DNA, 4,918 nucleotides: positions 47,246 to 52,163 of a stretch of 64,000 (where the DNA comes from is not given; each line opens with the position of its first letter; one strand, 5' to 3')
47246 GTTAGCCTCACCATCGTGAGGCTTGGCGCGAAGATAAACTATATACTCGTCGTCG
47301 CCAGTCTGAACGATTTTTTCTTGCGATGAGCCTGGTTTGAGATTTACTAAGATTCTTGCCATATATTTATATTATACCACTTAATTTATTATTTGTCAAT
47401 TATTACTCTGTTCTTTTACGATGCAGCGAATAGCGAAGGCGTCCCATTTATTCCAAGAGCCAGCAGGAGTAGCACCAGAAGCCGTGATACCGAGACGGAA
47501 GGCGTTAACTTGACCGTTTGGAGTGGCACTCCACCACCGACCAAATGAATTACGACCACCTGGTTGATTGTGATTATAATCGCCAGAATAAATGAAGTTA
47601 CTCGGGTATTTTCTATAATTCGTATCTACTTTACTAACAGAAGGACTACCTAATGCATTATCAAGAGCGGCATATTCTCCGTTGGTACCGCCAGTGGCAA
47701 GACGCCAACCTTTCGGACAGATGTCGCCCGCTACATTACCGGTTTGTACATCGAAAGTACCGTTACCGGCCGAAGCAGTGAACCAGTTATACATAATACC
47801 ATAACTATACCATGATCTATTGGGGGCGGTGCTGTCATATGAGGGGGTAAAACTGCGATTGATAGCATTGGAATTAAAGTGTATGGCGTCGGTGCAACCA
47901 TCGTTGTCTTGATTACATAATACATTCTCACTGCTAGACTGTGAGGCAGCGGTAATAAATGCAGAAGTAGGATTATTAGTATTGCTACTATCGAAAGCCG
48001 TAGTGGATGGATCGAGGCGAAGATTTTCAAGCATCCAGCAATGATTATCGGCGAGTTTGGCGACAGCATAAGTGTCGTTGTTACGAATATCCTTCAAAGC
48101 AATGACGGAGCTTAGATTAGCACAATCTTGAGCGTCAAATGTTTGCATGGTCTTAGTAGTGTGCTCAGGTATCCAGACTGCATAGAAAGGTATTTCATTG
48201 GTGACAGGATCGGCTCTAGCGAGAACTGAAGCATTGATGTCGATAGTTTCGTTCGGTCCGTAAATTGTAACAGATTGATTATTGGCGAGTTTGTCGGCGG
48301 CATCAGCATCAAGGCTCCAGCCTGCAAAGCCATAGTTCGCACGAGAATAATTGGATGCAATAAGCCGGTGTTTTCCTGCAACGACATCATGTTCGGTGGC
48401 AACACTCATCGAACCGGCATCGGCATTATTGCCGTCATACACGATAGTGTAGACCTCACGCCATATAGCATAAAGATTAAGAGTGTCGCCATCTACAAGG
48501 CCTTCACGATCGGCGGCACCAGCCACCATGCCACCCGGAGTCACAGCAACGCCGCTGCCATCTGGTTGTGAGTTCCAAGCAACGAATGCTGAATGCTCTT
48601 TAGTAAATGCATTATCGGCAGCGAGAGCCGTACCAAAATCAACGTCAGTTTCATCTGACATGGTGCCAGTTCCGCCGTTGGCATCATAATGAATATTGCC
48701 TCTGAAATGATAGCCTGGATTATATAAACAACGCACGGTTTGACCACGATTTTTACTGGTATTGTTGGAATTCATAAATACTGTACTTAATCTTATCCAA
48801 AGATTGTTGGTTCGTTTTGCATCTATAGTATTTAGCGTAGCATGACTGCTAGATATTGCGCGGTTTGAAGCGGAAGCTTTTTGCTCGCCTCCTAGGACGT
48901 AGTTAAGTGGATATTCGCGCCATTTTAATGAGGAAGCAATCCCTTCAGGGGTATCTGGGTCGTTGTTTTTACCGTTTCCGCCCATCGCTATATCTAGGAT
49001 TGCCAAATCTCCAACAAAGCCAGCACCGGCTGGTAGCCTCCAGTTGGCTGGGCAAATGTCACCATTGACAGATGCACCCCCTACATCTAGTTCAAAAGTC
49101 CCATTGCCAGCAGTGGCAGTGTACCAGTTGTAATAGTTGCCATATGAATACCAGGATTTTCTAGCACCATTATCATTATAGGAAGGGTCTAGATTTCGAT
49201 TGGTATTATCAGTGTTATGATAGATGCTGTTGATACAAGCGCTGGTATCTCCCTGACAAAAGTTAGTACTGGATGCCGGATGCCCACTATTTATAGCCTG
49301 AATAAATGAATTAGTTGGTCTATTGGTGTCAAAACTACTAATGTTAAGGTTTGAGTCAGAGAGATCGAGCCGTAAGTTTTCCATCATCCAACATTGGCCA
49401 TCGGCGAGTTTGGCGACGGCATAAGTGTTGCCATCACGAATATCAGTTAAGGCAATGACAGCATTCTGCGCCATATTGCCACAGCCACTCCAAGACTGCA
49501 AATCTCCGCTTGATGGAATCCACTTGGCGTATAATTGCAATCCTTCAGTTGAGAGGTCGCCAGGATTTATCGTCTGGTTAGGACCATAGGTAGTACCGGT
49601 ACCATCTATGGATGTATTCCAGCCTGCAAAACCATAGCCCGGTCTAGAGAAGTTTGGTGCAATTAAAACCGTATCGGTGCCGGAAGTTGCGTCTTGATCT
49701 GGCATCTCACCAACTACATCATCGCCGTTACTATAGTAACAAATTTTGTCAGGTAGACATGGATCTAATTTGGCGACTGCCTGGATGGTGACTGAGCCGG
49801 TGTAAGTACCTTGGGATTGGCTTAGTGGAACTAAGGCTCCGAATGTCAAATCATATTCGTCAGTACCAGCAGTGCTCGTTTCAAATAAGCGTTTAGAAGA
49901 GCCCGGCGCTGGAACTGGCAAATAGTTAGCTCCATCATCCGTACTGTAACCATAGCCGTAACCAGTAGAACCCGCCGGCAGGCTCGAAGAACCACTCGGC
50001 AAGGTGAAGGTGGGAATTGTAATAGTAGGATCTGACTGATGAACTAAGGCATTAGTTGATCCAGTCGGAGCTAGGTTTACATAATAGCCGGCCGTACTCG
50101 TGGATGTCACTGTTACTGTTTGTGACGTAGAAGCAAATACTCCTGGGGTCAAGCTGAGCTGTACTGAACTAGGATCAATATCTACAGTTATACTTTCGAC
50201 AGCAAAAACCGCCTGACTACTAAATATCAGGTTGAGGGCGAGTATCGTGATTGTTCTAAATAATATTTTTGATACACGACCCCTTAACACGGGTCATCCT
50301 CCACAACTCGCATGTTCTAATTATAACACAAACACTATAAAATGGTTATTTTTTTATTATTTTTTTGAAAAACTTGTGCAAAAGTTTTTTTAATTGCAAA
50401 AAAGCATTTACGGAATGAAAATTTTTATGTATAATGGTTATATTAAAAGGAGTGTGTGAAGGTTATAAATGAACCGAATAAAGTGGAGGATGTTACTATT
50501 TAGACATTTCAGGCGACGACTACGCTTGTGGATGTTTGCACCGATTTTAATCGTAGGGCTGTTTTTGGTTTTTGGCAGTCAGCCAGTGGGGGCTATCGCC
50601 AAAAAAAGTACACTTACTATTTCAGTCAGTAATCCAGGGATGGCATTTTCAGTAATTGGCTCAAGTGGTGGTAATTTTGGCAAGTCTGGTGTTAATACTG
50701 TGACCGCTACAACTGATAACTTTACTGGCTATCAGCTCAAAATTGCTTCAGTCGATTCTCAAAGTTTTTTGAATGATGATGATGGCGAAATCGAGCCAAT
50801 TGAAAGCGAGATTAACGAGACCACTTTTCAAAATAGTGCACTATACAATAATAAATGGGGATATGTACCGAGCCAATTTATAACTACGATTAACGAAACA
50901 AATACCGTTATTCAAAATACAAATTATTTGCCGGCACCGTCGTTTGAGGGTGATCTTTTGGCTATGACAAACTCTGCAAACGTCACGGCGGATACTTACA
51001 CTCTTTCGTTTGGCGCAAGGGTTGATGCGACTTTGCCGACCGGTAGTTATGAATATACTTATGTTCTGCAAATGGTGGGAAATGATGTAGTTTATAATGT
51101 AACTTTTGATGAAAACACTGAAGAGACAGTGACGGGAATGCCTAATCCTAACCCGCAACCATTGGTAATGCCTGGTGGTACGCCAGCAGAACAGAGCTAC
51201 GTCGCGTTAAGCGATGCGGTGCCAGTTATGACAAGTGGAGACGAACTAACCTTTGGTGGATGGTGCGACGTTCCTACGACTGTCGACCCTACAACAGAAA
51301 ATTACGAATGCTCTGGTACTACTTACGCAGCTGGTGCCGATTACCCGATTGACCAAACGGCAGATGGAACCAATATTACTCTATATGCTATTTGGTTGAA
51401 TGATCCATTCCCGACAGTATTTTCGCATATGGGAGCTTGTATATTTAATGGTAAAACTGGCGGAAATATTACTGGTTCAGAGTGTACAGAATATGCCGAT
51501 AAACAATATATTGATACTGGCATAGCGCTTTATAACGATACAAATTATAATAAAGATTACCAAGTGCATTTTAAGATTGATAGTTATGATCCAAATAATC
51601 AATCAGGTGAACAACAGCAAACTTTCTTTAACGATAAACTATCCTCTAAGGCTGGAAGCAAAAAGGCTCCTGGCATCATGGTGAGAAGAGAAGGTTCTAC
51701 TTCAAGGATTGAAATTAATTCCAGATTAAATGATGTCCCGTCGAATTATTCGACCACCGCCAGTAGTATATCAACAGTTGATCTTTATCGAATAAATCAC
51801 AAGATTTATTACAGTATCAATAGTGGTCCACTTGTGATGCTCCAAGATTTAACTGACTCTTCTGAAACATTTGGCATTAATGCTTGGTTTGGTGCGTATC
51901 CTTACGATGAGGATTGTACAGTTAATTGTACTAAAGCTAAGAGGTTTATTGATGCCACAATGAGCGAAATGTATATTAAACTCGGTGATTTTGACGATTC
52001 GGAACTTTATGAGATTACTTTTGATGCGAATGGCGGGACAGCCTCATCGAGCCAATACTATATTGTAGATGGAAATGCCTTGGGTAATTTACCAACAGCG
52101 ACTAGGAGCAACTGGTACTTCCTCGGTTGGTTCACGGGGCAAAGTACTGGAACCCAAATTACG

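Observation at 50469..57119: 2216-aa secreted adhesin-like protein with a C-terminal Cys-X5-Arg phosphatase domain and mirrored internal duplications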

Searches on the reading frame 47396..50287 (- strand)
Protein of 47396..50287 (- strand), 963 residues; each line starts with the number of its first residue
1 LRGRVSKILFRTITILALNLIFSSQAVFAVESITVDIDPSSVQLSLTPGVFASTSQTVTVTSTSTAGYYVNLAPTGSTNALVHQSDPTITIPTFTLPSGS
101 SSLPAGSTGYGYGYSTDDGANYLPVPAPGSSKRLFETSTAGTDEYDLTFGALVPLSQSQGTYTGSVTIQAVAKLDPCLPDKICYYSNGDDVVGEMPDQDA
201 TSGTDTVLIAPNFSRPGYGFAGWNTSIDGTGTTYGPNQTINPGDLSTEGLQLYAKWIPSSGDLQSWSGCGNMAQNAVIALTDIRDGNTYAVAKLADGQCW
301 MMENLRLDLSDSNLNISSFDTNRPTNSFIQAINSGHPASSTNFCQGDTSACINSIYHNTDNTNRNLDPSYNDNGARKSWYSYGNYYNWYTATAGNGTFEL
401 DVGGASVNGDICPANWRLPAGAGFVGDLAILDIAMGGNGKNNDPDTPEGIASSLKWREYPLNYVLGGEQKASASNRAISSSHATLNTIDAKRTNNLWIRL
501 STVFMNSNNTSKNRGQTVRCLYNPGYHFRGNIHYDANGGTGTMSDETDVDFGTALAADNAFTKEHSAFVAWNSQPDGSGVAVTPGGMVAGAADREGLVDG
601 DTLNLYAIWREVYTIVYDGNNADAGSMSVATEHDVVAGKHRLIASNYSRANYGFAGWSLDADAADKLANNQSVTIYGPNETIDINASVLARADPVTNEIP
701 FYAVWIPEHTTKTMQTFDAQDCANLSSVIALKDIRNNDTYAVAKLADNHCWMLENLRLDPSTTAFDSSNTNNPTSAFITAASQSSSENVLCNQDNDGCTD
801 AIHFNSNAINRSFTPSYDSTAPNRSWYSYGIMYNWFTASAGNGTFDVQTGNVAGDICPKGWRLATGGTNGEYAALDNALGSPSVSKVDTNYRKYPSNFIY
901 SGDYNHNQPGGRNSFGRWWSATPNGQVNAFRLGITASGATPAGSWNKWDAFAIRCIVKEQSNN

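Call 10: search_protein_families(library=pfam, proteins=[window:47396-50287:-], max_evalue=0.001)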
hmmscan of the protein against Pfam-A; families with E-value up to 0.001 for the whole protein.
window:47396-50287:- (963 aa): 2 families
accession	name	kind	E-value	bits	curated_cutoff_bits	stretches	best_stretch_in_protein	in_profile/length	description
PF09479.16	Flg_new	-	4.7e-18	65.5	27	3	182-245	3-60/65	Listeria-Bacteroides repeat domain (List_Bact_rpt)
PF09603.15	Fib_succ_major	-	5.6e-15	56.5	33.9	2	748-926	5-132/187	Fibrobacter succinogenes major domain (Fib_succ_major)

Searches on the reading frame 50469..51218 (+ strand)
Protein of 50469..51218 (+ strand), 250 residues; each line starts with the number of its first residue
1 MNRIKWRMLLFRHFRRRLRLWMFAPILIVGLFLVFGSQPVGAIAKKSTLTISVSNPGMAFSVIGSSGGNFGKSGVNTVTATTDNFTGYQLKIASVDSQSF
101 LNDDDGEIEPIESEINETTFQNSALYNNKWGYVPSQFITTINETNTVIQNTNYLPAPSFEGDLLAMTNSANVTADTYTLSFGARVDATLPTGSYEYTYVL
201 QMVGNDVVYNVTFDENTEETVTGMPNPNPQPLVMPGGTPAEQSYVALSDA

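Call 13: search_protein_families(library=pfam, proteins=[window:50469-51218:+], max_evalue=10)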
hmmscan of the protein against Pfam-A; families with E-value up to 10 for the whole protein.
seq(250 aa): 3 families
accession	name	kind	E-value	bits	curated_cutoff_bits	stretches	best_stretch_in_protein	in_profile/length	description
PF15780.11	ASH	-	0.045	14.4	27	1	138-208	21-94/98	Abnormal spindle-like microcephaly-assoc'd, ASPM-SPD-2-Hydin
PF12446.13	DUF3682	-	0.29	12.1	25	1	42-94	17-69/129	Protein of unknown function (DUF3682)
PF19258.4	KxYKxGKxW_sig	-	0.61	10.5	23.6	1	20-42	14-36/41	KxYKxGKxW signal peptide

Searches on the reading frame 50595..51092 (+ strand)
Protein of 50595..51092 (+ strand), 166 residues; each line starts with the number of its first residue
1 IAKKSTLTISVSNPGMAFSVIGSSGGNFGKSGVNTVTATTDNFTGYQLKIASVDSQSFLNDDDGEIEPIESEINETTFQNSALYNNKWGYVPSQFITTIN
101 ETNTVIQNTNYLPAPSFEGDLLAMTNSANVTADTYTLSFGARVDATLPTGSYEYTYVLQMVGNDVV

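Call 73: search_solved_structures(query=A4, max_evalue=1, show_alignments=1)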
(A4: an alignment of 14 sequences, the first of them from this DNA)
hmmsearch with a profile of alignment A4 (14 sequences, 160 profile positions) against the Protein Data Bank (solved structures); distinct sequences matched with E-value up to 1: 1.
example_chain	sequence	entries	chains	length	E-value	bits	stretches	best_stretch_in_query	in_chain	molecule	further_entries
8iah_Y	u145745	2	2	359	0.093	15.7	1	52-119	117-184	Tropomodulin-1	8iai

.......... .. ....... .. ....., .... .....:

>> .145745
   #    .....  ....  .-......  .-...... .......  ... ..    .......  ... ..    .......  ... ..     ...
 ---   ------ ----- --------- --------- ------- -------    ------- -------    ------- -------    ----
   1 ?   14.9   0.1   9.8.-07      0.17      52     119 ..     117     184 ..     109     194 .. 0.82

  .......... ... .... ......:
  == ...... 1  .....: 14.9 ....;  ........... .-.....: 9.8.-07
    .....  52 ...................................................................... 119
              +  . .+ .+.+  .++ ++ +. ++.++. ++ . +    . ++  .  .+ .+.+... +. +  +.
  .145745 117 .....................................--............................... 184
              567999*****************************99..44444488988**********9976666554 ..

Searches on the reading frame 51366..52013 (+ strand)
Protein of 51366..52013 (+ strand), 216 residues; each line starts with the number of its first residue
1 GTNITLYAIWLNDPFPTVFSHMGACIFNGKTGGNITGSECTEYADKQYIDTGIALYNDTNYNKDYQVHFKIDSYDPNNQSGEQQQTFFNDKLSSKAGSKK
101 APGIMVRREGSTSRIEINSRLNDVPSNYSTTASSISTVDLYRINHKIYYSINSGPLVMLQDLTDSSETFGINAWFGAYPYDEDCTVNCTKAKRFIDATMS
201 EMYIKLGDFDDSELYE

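Call 13: search_protein_families(library=pfam, proteins=[window:51366-52013:+], max_evalue=10)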
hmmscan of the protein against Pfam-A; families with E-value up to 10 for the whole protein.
seq(216 aa): 1 family
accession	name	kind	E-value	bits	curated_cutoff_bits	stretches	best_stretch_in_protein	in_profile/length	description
PF14607.12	GxDLY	-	0.068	13.4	27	1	95-146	39-90/146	N-terminus of Esterase_SGNH_hydro-type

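Call 26: find_homologous_proteins(query=window:51402-52001:+, max_evalue=0.001)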
Query seq(200 aa) (200 aa): 7 proteins with E <= 0.001 among 30 candidates.
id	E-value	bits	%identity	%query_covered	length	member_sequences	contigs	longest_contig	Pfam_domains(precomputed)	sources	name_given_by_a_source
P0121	5.1e-48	181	48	96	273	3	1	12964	-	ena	-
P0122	2.7e-33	133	40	99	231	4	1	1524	-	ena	-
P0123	1.9e-27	114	37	96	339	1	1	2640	PF09479.17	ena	-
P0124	5.3e-26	110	39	100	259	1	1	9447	-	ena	-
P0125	1.6e-24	105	37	99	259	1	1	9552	-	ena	-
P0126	3.2e-23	100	34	99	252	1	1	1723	-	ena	-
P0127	1.0e-22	99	38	99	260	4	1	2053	-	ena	-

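Call 36: search_protein_families(library=pfam, alignment_id=A2, max_evalue=1)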
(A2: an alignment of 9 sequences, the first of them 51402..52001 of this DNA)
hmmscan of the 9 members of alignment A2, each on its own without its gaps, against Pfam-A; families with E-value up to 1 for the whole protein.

A. member 1, window:51402-52001:+ (200 aa): 1 family
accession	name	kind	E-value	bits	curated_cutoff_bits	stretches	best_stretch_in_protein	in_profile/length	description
PF14607.12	GxDLY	-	0.057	13.6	27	1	83-134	39-90/146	N-terminus of Esterase_SGNH_hydro-type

B. families by the number of members that match (of 9 scanned): 5 families
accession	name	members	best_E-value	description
PF09479.16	Flg_new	1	6.5e-10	Listeria-Bacteroides repeat domain (List_Bact_rpt)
PF13786.12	DUF4179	1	0.014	Domain of unknown function (DUF4179)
PF14607.12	GxDLY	1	0.057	N-terminus of Esterase_SGNH_hydro-type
PF11883.13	DUF3403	1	0.057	Domain of unknown function (DUF3403)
PF13431.12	TPR_17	1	0.19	Tetratricopeptide repeat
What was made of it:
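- On Laminin-G / ConA-like lectin fold (module X): This is fold level only; there is no Pfam family hit (calls 13, 36).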

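Call 41: predict_structure(alignment_id=A2)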
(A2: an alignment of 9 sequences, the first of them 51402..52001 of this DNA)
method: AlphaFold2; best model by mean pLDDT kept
length: 200 residues; sequences in the alignment: 9
mean_pLDDT: 88.4   pTM: 0.88
mean pLDDT of the five models: 88.4, 86.7, 85.3, 84.6, 83.5
residues with pLDDT >= 90: 124; 70-90: 63; 50-70: 11; < 50: 2
segments of 3 or more residues with pLDDT < 50: none
pLDDT, mean of each block of 10 residues (from residue 1): 90 92 92 94 91 97 84 89 59 91 89 87 94 94 93 84 89 84 96 82
secondary structure, 60 per line:
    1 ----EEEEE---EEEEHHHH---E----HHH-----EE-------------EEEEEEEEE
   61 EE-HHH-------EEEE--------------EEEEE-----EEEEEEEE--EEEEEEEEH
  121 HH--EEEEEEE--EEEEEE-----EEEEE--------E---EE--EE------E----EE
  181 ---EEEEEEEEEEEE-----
elements in order: E5-9 E13-16 H17-20 E52-62 E74-77 E92-96 E102-109 E112-119 E125-131 E134-139 E145-149 E184-195
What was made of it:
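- On Laminin-G / ConA-like lectin fold (module X): Model pLDDT 88 (call 41).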

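Call 45: fold_search(model_id=the predicted structure, library=pdb)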
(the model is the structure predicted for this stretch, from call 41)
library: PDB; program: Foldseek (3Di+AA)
matches with E <= 10: 814; with E <= 0.001: 62
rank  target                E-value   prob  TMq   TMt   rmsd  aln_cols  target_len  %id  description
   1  7qfq                  1.8e-05  1.00  0.39  0.09  10.1       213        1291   13  Cryo-EM structure of Botulinum neurotoxin serotype B (released 2022-01-26)
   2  5vmr_A                2.7e-05  1.00  0.42  0.24  10.3       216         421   12  Receptor binding domain of BoNT/B in complex with mini-protein binder Bot.2110.4 (released 2017-09-20)
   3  5vmr_B                3.2e-05  1.00  0.42  0.24  10.3       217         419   12  Receptor binding domain of BoNT/B in complex with mini-protein binder Bot.2110.4 (released 2017-09-20)
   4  8s9p_A                4.9e-05  1.00  0.42  0.46  12.4       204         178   11  1:1:1 agrin/LRP4/MuSK complex (released 2023-05-17)
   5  5vid_D                6.5e-05  1.00  0.45  0.25   7.9       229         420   13  Receptor binding domain of BoNT/B in complex with mini-protein binder Bot.0671.2 (released 2017-09-20)
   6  6zvm_AAA              9.5e-05  1.00  0.45  0.25   7.3       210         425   13  Botulinum neurotoxin B2 binding domain in complex with GD1a (released 2020-10-14)
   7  4kbb_B                1.1e-04  1.00  0.41  0.23   9.0       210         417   14  Structure of Botulinum neurotoxin B binding domain in complex with both synaptotagmin II and GD1a (released 2013-07-03)
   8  3pve_B                1.2e-04  1.00  0.45  0.51   6.0       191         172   11  Crystal structure of the G2 domain of Agrin from Mus Musculus (released 2011-01-19)
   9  5vid_B                1.3e-04  1.00  0.38  0.22  11.0       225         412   12  Receptor binding domain of BoNT/B in complex with mini-protein binder Bot.0671.2 (released 2017-09-20)
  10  6zvn_AAA              1.5e-04  1.00  0.44  0.26   6.5       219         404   14  Botulinum neurotoxin B2 binding domain in complex with human synaptotagmin I (released 2020-10-14)
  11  5vid_C                1.5e-04  1.00  0.43  0.24   8.2       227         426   13  Receptor binding domain of BoNT/B in complex with mini-protein binder Bot.0671.2 (released 2017-09-20)
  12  7c8f_A                1.7e-04  1.00  0.46  0.36   6.4       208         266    9  Structure of alginate lyase AlyC3 in complex with dimannuronate(2M) (released 2020-10-07)
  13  2c5d_A                1.7e-04  1.00  0.41  0.24   7.1       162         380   13  Structure of a minimal Gas6-Axl complex (released 2005-12-19)
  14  1s0f                  1.8e-04  1.00  0.39  0.09   9.7       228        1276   13  Crystal structure of botulinum neurotoxin type B at pH 7.0 (released 2004-03-16)
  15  4ra0_A                2.1e-04  1.00  0.41  0.24   6.0       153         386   13  An engineered Axl 'decoy receptor' effectively silences the Gas6-Axl signaling axis (released 2014-09-24)
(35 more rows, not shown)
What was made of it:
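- On Laminin-G / ConA-like lectin fold (module X): 62 PDB matches at E <= 1e-3, led by the BoNT binding region, agrin, laminin, neurexin, Gas6 LG domains and PL7 lyases, with TM 0.4-0.5 (call 45).
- X folds as an LG/ConA-like jelly-roll (calls 41, 45).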

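Call 46: search_protein_representatives(alignment_id=A2)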
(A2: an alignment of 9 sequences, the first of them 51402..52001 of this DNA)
Query: 9 sequences, 256 profile positions. Proteins with E-value up to 0.001 (for the whole library): 679; up to 1e-10: 432; up to 1e-30: 285. The best 150 are listed.
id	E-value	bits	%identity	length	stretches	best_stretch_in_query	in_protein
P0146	2.5e-124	430.1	-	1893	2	47-253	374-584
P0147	3.9e-121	419.6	-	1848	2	30-253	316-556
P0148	1.4e-120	417.8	-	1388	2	45-250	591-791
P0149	1.2e-119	414.7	-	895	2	48-245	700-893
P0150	2.1e-118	410.7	-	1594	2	46-251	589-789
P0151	3.8e-116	403.3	-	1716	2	50-254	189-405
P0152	1.2e-114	398.3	-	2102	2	39-253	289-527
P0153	2.6e-114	397.2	-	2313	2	45-253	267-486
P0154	9.5e-114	395.4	-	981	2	45-251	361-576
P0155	1.6e-113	394.6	-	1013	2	49-245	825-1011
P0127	4.1e-113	393.3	-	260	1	1-255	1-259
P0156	1.8e-111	387.9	-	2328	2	34-252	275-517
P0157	1.8e-110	384.7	-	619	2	46-245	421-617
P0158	3.0e-109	380.7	-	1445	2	43-250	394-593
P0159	9.2e-109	379.1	-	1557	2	28-253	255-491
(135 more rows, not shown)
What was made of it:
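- Tried and rejected: For X this was a sensitivity artefact: the exhaustive profile search found 679 cluster representatives (call 46).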
